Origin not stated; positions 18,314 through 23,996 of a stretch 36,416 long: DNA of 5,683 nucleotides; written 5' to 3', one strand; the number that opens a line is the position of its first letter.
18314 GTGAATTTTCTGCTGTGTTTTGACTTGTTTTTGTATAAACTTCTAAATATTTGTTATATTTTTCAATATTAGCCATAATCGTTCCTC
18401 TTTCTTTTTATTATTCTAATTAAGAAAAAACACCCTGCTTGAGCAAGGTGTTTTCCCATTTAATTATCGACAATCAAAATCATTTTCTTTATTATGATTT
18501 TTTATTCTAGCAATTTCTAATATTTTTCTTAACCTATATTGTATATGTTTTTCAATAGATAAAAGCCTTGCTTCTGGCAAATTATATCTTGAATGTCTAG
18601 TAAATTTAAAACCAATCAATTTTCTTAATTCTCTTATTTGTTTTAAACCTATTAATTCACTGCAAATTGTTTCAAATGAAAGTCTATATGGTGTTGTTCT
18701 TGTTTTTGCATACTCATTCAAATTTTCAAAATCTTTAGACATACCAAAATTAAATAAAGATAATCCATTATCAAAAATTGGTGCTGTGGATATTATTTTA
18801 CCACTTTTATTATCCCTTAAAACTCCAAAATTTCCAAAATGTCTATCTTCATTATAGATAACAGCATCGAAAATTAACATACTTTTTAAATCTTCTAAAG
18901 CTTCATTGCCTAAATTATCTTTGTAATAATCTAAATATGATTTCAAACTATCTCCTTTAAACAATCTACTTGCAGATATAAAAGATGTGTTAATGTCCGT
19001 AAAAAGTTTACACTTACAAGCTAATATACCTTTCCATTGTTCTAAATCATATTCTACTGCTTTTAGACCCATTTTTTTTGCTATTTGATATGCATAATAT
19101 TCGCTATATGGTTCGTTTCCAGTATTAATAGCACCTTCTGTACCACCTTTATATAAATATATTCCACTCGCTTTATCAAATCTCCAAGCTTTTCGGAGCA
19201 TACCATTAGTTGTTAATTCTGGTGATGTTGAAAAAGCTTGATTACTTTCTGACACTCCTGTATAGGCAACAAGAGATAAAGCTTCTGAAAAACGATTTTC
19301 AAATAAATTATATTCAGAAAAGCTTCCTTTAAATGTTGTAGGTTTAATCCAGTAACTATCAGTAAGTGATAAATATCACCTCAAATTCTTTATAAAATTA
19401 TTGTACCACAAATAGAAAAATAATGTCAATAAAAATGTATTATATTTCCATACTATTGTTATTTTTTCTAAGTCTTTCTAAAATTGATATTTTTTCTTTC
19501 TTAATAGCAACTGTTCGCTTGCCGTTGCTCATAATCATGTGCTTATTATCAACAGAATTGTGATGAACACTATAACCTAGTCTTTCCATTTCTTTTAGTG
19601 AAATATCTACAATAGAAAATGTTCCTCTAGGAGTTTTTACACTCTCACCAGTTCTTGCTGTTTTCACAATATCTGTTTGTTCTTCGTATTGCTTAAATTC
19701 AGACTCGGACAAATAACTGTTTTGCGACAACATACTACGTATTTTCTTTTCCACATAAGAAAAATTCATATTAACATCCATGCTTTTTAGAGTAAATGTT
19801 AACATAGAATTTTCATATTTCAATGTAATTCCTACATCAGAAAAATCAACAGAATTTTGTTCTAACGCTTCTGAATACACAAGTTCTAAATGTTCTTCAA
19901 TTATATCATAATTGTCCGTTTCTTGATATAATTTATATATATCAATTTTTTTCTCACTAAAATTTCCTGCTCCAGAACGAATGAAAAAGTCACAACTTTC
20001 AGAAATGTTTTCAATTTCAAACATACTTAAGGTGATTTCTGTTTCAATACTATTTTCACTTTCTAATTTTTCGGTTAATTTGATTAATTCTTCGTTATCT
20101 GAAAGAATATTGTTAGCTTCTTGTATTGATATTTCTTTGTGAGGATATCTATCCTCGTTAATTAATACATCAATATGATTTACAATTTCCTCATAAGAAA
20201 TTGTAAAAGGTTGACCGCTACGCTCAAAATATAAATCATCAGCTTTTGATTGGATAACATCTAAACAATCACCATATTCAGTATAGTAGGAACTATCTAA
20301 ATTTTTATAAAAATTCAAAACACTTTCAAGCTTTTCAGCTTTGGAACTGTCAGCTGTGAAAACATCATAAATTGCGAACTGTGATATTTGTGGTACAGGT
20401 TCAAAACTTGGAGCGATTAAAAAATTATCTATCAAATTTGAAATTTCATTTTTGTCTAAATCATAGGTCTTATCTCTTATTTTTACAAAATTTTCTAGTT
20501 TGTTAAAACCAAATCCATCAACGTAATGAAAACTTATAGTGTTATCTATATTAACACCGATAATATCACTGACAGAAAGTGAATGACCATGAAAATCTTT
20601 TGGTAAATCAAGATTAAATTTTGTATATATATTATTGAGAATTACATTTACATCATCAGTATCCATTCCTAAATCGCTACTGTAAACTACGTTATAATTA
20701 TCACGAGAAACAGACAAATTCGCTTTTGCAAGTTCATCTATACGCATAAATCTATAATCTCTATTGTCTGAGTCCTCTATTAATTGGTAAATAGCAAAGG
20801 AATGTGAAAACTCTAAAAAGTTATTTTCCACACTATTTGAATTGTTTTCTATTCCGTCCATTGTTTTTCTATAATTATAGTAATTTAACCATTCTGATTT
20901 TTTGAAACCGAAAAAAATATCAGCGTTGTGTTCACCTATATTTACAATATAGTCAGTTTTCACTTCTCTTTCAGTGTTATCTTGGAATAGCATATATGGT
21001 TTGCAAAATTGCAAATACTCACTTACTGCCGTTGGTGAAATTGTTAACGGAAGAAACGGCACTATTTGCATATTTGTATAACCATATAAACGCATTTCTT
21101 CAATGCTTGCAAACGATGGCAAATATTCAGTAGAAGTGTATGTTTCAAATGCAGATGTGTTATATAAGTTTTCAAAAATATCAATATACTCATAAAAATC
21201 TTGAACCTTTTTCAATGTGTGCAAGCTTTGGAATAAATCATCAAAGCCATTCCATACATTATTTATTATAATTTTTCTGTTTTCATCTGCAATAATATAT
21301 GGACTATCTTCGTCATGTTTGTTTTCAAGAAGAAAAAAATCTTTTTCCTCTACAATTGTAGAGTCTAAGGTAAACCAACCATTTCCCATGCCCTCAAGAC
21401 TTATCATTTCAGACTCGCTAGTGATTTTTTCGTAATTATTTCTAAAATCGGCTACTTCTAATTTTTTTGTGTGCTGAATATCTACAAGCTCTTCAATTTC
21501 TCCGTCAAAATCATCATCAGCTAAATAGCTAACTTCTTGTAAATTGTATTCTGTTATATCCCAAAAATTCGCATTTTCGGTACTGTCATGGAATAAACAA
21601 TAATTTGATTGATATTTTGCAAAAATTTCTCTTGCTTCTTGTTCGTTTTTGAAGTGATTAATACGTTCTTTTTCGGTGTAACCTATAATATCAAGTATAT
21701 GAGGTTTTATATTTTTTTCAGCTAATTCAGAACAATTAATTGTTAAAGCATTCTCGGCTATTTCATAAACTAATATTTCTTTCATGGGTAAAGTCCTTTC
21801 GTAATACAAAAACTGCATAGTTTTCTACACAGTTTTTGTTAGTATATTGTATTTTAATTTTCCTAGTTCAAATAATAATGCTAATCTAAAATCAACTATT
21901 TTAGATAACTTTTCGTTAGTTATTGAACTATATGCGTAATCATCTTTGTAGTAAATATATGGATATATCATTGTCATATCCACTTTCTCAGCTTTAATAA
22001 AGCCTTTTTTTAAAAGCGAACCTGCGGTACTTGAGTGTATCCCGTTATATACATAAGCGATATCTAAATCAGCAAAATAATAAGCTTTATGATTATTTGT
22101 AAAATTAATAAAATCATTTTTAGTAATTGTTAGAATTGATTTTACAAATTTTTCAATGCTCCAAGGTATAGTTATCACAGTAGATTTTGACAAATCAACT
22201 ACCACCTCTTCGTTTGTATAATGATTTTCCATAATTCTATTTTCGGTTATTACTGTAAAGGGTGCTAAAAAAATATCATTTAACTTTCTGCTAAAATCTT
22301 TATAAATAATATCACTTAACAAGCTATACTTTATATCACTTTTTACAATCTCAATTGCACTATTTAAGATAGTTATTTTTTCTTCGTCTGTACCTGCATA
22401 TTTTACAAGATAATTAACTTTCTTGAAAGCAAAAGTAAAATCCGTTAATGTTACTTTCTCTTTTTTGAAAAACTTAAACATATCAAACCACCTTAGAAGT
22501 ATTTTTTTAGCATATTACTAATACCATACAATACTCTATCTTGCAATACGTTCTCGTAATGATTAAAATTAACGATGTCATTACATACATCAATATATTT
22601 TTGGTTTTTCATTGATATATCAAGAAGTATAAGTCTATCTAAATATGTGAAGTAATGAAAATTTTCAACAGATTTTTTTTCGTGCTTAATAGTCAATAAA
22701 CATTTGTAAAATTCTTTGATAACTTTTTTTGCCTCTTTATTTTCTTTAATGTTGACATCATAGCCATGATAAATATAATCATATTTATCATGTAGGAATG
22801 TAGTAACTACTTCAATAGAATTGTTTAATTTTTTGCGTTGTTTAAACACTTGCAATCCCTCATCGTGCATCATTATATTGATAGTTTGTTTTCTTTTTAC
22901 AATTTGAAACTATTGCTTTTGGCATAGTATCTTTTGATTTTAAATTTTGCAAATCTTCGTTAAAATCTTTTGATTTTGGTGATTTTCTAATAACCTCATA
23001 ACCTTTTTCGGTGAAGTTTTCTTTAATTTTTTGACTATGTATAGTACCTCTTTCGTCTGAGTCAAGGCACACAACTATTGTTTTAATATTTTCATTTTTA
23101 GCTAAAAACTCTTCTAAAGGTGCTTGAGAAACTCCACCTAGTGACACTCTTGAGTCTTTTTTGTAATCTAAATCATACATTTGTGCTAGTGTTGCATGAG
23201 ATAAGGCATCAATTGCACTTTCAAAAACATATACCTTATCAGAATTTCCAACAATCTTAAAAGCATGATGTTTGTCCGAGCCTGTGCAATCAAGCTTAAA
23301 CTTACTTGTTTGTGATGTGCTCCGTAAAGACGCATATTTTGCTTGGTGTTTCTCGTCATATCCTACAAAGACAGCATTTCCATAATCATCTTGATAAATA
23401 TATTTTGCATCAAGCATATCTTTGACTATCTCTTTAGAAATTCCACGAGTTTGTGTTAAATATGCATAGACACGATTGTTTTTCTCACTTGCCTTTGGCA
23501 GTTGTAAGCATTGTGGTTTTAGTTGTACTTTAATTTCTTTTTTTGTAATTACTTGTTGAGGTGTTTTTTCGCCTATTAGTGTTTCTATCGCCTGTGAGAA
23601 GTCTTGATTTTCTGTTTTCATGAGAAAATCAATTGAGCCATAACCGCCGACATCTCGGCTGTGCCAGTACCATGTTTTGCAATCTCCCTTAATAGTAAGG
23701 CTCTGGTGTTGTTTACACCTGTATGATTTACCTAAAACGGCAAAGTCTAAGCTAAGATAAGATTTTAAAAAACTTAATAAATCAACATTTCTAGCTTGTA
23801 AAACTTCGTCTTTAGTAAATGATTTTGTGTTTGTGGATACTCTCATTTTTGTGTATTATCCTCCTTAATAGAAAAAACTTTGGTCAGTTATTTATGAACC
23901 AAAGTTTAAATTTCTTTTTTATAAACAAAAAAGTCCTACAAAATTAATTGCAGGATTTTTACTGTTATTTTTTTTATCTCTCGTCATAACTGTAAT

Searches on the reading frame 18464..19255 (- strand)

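Call 13: search_protein_families(library=pfam, proteins=[window:18464-19255:-], max_evalue=0.001)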
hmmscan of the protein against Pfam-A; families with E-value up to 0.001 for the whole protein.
window:18464-19255:- (263 aa): 1 family
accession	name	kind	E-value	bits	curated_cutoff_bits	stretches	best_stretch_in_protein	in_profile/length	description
PF07804.18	HipA_C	-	2.2e-07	31.2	30.5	1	45-166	31-162/213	HipA-like C-terminal domain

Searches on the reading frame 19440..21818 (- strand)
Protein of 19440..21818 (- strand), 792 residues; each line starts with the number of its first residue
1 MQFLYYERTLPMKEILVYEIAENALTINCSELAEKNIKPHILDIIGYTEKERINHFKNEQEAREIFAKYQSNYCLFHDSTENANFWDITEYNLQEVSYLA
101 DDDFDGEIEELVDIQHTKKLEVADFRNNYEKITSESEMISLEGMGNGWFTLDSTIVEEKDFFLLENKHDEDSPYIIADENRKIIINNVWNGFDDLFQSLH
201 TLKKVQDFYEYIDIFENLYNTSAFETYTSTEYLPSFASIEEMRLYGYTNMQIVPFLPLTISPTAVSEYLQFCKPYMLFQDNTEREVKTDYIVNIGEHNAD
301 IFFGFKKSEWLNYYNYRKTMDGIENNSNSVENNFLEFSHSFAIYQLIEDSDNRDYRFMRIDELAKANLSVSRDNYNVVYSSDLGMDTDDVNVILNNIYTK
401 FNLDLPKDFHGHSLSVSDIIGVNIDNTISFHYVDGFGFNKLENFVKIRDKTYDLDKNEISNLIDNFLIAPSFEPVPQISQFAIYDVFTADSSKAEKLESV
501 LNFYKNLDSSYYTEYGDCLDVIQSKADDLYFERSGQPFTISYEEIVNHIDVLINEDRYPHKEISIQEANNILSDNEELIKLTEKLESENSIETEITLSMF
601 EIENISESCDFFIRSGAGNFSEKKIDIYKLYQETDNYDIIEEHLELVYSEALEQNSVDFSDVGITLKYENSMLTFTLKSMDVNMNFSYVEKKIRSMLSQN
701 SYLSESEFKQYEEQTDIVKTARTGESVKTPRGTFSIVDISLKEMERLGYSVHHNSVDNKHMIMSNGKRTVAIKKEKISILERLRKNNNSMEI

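Call 6: search_protein_families(library=pfam, proteins=[window:19440-21818:-], max_evalue=0.1)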
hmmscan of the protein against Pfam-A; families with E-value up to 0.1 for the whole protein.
window:19440-21818:- (792 aa): 2 families
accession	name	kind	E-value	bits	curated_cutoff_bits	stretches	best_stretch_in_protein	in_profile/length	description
PF14191.11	YodL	-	5.5e-26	91.9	24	1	341-444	2-98/98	YodL-like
PF18832.6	LPD18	-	2.2e-13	50.6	26.8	1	131-195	4-69/86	Large polyvalent protein-associated domain 18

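Call 7: search_protein_families(library=ncbifam, proteins=[window:19440-21818:-], max_evalue=0.1)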
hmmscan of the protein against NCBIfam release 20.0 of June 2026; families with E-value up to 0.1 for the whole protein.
window:19440-21818:- (792 aa): 1 family
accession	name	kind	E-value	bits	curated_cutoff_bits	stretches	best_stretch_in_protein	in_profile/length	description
NF038128.1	choice_anch_J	domain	0.076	13.2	30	0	369-437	89-150/162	choice-of-anchor J domain-containing protein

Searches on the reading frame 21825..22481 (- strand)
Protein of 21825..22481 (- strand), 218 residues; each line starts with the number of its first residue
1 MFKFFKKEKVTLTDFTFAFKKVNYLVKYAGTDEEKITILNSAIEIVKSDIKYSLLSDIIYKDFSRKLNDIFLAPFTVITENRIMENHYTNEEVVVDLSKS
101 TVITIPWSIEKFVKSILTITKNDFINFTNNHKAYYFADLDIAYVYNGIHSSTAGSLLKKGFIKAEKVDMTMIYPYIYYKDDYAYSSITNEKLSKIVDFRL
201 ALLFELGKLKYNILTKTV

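Call 6: search_protein_families(library=pfam, proteins=[window:21825-22481:-], max_evalue=0.1)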
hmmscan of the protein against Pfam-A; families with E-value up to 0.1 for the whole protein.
window:21825-22481:- (218 aa): 1 family
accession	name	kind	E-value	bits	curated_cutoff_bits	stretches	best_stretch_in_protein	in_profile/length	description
PF20457.3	DUF6710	-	3.3e-36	125.1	27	1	3-213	4-201/205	Family of unknown function (DUF6710)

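Call 7: search_protein_families(library=ncbifam, proteins=[window:21825-22481:-], max_evalue=0.1)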
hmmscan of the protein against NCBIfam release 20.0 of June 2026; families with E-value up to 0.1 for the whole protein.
window:21825-22481:- (218 aa): 0 families

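Call 8: search_protein_families(library=padloc, proteins=[window:21825-22481:-], max_evalue=1)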
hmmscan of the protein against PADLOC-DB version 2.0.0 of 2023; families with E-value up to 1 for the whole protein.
window:21825-22481:- (218 aa): 0 families

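Call 9: search_protein_families(library=phrogs, proteins=[window:21825-22481:-], max_evalue=1)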
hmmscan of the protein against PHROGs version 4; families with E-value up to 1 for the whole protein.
window:21825-22481:- (218 aa): 2 families
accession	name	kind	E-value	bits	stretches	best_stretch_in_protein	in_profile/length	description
phrog_28095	-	unknown function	0.059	14.4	1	119-157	18-50/70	-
phrog_14736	-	DNA, RNA and nucleotide metabolism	0.077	13.6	1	16-103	80-168/202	HNH endonuclease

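Call 62: search_dna_similar(query=window:21825-22481:-, collection=phages, mode=protein, max_evalue=0.01, max_rows=30)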
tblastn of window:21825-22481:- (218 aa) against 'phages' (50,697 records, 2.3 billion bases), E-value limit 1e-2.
No match.

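Call 84: find_related_loci(query=window:21825-22481:-, collection=viral_contigs, flank=8000)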
Query window:21825-22481:- (218 aa) in viral_contigs; peptide patterns used: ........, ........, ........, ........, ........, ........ (x = any residue, [..] = any of these).
12 stretches matched a pattern, but none encodes a relative of the query by tblastn (E <= 1e-3).

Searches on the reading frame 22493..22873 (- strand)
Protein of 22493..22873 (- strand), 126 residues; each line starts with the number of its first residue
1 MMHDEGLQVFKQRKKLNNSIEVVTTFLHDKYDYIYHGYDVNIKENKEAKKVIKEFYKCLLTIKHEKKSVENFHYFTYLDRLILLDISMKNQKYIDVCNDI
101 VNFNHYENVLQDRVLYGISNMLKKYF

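Call 6: search_protein_families(library=pfam, proteins=[window:22493-22873:-], max_evalue=0.1)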
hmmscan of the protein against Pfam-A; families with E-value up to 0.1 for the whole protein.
window:22493-22873:- (126 aa): 1 family
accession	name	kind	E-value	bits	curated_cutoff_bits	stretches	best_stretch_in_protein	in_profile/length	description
PF04931.18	DNA_pol_phi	-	0.038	12.6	27.6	1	20-103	472-557/765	DNA polymerase phi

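Call 7: search_protein_families(library=ncbifam, proteins=[window:22493-22873:-], max_evalue=0.1)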
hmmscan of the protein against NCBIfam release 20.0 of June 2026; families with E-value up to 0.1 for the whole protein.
window:22493-22873:- (126 aa): 0 families

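Call 8: search_protein_families(library=padloc, proteins=[window:22493-22873:-], max_evalue=1)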
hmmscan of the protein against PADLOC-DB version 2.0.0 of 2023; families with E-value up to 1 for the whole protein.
window:22493-22873:- (126 aa): 0 families

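Call 9: search_protein_families(library=phrogs, proteins=[window:22493-22873:-], max_evalue=1)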
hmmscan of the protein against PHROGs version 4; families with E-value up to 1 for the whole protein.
window:22493-22873:- (126 aa): 1 family
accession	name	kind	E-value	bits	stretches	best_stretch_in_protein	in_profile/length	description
phrog_11429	-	unknown function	0.048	15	1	17-77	26-87/93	-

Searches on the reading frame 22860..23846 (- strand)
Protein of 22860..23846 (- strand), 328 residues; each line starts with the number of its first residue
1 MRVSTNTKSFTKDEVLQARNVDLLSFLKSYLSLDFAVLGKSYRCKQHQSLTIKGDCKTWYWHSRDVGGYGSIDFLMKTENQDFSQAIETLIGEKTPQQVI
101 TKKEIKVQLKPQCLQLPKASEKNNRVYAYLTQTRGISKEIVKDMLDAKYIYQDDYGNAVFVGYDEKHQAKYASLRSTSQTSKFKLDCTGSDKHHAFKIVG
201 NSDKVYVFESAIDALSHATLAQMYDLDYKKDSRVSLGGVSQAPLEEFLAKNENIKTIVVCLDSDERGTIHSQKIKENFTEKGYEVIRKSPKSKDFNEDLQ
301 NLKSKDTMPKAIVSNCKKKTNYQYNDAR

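Call 6: search_protein_families(library=pfam, proteins=[window:22860-23846:-], max_evalue=0.1)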
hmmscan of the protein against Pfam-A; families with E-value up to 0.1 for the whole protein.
window:22860-23846:- (328 aa): 8 families
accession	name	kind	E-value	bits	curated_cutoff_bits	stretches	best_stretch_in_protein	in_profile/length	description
PF13154.11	DUF3991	-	8.7e-20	71.4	24.5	1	128-193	1-66/74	Protein of unknown function (DUF3991)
PF13155.12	Toprim_2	-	4.3e-14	53.1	22.1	1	206-299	1-88/88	Toprim-like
PF13362.12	Toprim_3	-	0.0011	19.8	27.2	1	238-301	26-91/95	Toprim domain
PF01807.25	Zn_ribbon_DnaG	-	0.0019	18.4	24.9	1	46-92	42-87/98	CHC2 zinc finger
PF11536.14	DUF3226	-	0.024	14.9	27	1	234-292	34-95/208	Protein of unknown function (DUF3226)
PF13662.12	Toprim_4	-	0.035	14.8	25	0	244-282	47-78/85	Toprim domain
PF01299.22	Lamp2-like_luminal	-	0.038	14.3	27.2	1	27-55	104-132/148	Lysosome-associated membrane glycoprotein 2-like, luminal domains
PF21394.3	Beta-ketacyl_N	-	0.039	14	26.9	0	277-322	34-80/170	Beta-ketoacyl synthase-like, N-terminal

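Call 7: search_protein_families(library=ncbifam, proteins=[window:22860-23846:-], max_evalue=0.1)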
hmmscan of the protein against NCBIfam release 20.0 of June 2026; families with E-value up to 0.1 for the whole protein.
window:22860-23846:- (328 aa): 3 families
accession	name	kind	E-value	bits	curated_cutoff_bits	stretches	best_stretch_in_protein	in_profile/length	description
TIGR00646.1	MG010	hypoth_equivalog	0.00058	19.5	260.65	1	249-299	149-201/218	DNA primase-like protein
NF010498.0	PRK13917.1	equivalog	0.0034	16.6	417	1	173-280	27-138/344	plasmid segregation protein ParM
NF004572.0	PRK05911.1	equivalog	0.015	14.7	378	1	258-307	162-211/257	RNA polymerase sigma factor sigma-28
